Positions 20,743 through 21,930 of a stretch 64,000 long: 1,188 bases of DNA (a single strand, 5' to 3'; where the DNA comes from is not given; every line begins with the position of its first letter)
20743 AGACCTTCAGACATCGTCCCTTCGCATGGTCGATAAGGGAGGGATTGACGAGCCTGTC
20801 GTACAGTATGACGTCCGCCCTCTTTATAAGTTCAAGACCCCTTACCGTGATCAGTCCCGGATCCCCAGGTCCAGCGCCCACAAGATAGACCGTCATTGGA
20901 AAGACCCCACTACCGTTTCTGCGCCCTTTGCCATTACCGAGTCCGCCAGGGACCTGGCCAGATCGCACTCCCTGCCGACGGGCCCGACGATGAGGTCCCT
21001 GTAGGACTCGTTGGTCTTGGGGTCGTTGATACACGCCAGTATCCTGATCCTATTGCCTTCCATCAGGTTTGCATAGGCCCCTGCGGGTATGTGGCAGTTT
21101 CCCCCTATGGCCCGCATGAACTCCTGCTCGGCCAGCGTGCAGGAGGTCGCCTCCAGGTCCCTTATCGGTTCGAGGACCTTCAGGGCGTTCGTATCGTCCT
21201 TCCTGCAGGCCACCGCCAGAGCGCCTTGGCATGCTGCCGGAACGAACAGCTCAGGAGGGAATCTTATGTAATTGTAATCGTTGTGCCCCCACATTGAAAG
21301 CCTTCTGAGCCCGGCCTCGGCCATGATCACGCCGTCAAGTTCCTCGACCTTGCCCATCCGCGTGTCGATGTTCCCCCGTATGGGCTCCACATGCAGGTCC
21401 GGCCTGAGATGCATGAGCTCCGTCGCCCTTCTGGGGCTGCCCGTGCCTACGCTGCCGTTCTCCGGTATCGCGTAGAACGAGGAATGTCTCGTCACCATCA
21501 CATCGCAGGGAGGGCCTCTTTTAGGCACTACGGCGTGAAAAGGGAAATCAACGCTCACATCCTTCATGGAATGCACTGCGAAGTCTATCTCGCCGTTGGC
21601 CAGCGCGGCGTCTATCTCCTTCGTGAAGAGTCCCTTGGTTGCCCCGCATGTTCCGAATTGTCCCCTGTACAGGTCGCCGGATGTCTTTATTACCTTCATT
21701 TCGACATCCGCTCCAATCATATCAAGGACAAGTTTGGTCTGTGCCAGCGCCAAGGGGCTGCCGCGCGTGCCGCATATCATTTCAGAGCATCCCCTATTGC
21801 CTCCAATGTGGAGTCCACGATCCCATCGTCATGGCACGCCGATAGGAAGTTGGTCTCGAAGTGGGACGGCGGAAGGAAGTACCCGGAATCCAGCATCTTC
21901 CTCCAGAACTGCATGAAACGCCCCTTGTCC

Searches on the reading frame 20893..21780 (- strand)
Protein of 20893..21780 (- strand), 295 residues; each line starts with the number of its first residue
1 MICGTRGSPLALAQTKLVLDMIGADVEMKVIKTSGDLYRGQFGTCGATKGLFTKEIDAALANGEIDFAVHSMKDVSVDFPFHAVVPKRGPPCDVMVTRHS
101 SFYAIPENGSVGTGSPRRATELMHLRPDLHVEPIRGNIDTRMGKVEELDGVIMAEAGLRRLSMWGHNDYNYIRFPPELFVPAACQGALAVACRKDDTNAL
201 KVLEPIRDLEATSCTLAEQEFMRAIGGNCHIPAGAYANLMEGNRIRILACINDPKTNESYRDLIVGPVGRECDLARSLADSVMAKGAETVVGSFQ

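Call 50: search_protein_families(library=pfam, proteins=[window:20893-21780:-], max_evalue=0.00001)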
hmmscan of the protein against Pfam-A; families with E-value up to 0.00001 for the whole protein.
window:20893-21780:- (295 aa): 2 families
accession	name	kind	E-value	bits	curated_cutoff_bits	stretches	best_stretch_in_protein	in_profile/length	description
PF01379.25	Porphobil_deam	-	1.1e-58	198.6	22.1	1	3-199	3-205/207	Porphobilinogen deaminase, dipyromethane cofactor binding domain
PF03900.20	Porphobil_deamC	-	8.9e-10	39.2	26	1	213-270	2-60/74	Porphobilinogen deaminase, C-terminal domain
